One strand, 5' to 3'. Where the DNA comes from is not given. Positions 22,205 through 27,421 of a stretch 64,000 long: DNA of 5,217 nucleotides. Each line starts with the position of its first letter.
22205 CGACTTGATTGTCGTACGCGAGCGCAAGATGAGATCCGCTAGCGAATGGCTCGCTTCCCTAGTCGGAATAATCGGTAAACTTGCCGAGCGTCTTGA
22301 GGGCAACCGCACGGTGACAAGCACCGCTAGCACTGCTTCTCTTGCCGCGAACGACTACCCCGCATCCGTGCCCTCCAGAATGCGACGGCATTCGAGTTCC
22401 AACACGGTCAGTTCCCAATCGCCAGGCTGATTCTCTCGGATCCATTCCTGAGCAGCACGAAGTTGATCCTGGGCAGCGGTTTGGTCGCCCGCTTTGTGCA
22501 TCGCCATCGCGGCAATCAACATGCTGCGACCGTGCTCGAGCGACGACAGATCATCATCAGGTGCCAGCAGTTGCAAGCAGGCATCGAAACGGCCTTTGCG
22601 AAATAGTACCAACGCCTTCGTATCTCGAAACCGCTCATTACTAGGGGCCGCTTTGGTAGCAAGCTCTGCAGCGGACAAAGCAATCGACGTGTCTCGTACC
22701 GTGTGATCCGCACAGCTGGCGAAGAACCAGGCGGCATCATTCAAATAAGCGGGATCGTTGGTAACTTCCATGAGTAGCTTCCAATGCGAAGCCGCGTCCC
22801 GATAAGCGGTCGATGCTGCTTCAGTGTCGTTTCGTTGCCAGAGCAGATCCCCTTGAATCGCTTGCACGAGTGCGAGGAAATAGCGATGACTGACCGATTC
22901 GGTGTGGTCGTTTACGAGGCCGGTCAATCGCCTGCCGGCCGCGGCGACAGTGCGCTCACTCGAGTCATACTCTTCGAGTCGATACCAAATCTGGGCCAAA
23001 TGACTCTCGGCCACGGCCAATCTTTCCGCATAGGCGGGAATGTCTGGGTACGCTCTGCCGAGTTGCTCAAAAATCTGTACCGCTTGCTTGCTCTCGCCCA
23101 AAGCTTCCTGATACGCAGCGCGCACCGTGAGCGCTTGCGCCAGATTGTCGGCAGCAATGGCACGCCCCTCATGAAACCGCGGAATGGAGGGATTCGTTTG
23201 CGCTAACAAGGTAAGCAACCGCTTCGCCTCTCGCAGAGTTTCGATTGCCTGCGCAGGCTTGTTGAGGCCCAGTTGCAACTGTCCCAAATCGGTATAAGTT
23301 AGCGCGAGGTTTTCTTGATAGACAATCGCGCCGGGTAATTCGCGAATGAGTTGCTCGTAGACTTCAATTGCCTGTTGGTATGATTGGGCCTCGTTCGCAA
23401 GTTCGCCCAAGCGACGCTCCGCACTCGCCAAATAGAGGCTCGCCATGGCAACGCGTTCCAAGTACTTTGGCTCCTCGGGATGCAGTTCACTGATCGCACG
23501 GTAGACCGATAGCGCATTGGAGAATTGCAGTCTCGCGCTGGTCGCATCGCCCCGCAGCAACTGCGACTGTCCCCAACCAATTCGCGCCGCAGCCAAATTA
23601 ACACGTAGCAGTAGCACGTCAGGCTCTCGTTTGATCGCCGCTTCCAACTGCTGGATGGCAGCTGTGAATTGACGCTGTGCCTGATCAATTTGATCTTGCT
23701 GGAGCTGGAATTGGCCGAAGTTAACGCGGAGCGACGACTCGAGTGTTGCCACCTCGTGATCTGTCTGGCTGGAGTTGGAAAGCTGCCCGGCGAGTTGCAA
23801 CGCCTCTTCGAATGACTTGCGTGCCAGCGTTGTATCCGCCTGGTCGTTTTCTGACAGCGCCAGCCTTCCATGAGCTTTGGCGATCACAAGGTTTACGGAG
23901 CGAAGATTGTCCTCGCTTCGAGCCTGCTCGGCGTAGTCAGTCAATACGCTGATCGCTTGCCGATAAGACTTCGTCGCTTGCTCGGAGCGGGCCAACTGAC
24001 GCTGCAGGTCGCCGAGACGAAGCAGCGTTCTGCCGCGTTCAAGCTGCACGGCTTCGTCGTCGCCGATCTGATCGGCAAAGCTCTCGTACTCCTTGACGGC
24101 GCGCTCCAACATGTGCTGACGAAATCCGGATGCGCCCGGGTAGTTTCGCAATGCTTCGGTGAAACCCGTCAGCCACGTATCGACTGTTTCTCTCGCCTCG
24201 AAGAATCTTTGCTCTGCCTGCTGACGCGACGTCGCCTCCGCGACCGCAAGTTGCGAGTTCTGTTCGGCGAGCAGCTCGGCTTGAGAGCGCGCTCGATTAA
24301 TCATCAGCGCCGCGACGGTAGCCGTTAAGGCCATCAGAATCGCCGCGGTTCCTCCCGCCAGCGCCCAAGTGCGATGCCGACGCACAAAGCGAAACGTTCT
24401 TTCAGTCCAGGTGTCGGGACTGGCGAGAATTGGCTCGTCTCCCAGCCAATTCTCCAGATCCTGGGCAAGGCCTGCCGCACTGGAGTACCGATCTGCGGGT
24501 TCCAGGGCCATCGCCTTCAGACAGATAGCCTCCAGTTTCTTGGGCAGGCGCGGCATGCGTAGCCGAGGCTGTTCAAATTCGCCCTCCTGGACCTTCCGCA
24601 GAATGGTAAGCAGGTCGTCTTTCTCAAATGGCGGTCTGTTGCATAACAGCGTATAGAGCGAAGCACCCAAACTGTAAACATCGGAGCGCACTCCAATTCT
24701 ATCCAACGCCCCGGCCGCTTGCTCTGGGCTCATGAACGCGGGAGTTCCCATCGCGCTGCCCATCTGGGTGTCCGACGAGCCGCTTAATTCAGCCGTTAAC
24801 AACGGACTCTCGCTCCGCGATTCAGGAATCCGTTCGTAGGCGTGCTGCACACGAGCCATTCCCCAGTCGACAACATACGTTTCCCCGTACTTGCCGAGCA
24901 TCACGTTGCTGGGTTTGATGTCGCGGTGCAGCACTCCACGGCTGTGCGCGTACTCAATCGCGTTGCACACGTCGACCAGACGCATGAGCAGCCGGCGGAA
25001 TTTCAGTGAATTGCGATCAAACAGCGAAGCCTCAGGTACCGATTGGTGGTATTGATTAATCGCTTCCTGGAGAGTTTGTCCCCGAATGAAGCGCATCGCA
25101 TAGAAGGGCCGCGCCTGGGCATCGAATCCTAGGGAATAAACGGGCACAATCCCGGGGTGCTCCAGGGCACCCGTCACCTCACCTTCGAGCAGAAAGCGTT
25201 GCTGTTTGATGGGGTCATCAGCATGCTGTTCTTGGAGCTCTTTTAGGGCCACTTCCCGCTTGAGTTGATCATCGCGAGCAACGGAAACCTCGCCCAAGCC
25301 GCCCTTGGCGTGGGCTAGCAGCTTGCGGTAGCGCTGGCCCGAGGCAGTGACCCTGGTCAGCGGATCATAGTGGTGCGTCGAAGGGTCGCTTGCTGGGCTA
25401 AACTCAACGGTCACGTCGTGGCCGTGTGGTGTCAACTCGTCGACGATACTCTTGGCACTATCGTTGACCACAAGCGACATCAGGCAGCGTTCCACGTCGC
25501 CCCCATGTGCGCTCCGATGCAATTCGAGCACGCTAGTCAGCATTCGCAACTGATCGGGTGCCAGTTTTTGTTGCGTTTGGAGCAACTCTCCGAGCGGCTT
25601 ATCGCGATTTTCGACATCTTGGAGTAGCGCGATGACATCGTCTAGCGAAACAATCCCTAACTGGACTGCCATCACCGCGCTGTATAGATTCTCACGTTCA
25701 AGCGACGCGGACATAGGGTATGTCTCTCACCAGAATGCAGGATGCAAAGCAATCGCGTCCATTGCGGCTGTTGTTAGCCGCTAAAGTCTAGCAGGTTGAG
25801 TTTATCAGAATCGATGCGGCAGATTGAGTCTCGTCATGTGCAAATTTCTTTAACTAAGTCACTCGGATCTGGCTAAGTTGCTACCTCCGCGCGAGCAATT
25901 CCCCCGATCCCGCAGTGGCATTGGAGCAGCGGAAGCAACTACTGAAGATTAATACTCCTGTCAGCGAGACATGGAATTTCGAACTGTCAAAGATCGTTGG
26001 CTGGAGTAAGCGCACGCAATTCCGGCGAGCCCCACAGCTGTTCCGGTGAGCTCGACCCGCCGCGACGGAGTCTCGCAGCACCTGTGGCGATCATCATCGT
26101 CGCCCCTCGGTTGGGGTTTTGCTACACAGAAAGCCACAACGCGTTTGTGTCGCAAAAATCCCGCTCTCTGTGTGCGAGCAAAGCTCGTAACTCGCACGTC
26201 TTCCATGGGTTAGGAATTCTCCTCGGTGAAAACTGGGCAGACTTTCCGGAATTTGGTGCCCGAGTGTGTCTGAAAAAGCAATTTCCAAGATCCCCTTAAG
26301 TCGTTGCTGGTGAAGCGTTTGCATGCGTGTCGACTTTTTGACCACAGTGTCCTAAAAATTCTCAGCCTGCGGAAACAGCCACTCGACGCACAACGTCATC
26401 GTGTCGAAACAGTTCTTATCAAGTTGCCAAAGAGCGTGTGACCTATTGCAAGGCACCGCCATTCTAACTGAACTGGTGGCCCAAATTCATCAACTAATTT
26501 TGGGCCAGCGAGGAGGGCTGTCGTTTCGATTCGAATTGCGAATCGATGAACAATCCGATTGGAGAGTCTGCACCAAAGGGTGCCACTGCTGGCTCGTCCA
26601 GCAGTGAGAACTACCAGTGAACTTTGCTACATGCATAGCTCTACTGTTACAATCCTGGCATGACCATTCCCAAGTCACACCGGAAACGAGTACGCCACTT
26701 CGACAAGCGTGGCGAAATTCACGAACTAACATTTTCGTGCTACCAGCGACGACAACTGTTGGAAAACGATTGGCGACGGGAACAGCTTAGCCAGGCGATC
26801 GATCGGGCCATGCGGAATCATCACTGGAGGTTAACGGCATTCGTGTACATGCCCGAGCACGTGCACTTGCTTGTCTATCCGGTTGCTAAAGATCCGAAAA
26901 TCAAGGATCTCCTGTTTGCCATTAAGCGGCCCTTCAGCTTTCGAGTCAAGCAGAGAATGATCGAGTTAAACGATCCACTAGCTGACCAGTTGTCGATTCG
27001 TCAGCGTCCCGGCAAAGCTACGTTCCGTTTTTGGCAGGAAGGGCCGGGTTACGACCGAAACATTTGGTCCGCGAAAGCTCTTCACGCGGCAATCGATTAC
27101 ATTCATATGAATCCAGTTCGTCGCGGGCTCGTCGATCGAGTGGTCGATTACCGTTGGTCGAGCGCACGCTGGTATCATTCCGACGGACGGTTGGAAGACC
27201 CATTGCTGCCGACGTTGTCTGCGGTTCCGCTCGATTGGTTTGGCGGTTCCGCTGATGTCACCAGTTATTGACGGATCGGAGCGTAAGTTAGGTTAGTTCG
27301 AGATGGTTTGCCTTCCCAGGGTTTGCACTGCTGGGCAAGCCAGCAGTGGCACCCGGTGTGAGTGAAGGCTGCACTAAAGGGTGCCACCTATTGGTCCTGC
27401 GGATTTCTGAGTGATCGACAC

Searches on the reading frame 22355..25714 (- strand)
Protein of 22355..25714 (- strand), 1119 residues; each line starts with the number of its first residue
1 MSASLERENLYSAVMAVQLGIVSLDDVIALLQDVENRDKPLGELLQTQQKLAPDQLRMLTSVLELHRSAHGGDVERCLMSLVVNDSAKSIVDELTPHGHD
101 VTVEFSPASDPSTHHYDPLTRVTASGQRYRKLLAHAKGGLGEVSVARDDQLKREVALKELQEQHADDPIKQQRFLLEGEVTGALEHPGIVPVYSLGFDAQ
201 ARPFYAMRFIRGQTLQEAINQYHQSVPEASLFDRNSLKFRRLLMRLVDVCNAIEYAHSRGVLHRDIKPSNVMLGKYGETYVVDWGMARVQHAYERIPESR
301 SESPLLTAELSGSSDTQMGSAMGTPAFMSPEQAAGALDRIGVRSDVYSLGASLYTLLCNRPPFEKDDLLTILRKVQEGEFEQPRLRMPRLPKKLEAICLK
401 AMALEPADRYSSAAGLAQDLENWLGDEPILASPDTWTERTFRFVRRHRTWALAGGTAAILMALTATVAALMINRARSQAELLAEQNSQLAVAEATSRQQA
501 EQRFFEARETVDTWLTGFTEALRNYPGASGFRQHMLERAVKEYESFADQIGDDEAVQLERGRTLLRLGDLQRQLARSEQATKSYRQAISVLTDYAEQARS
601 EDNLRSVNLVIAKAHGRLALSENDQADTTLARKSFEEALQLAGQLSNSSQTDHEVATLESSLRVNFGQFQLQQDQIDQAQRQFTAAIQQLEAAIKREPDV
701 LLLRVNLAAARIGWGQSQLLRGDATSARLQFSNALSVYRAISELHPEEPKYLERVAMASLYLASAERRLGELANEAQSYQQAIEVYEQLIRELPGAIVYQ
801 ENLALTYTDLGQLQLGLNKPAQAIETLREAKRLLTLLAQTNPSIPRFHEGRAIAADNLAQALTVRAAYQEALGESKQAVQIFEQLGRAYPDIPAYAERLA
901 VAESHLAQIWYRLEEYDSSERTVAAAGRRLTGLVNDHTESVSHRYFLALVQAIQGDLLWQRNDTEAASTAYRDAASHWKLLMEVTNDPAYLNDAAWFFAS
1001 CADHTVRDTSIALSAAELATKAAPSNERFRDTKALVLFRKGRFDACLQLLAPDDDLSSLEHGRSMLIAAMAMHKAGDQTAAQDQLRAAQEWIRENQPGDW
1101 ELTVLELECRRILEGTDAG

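Call 9: search_protein_families(library=pfam, proteins=[window:22355-25714:-])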
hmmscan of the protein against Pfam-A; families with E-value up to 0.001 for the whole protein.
window:22355-25714:- (1119 aa): 9 families
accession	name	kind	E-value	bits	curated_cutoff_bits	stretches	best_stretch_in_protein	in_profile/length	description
PF00069.31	Pkinase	-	3.8e-30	105.6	31.7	1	137-414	9-256/263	Protein kinase domain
PF07714.23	PK_Tyr_Ser-Thr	-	5.5e-19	68.9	23.1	1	141-411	13-250/258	Protein tyrosine and serine/threonine kinase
PF13181.12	TPR_8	-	1.2e-11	44.3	25.7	0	562-589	2-29/34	Tetratricopeptide repeat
PF13424.12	TPR_12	-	4.4e-10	40.1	30.1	1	762-833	2-74/77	Tetratricopeptide repeat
PF13428.12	TPR_14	-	1.1e-09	38.5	23.5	0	861-901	3-43/44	Tetratricopeptide repeat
PF00515.34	TPR_1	-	3.6e-09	36.5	27.8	0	804-832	1-29/34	Tetratricopeptide repeat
PF13174.12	TPR_6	-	1.9e-06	28.6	26.3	0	867-891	9-32/33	Tetratricopeptide repeat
PF13432.12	TPR_16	-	1.1e-05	26.2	32.7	0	721-783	3-58/65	Tetratricopeptide repeat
PF14559.12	TPR_19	-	0.00042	21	25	0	775-830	3-51/68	Tetratricopeptide repeat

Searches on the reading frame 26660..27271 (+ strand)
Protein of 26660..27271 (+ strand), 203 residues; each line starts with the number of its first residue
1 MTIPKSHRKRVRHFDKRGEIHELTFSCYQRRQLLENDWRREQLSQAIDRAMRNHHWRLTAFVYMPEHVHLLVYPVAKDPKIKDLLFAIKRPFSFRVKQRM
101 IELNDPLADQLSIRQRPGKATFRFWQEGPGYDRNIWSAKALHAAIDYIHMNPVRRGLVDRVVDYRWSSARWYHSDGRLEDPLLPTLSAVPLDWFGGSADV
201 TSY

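Call 9: search_protein_families(library=pfam, proteins=[window:26660-27271:+])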
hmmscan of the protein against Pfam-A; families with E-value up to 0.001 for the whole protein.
window:26660-27271:+ (203 aa): 1 family
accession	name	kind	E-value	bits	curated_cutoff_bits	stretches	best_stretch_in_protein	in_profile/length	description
PF01797.21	Y1_Tnp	-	2.4e-07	31.4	23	1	23-104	9-88/121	Transposase IS200 like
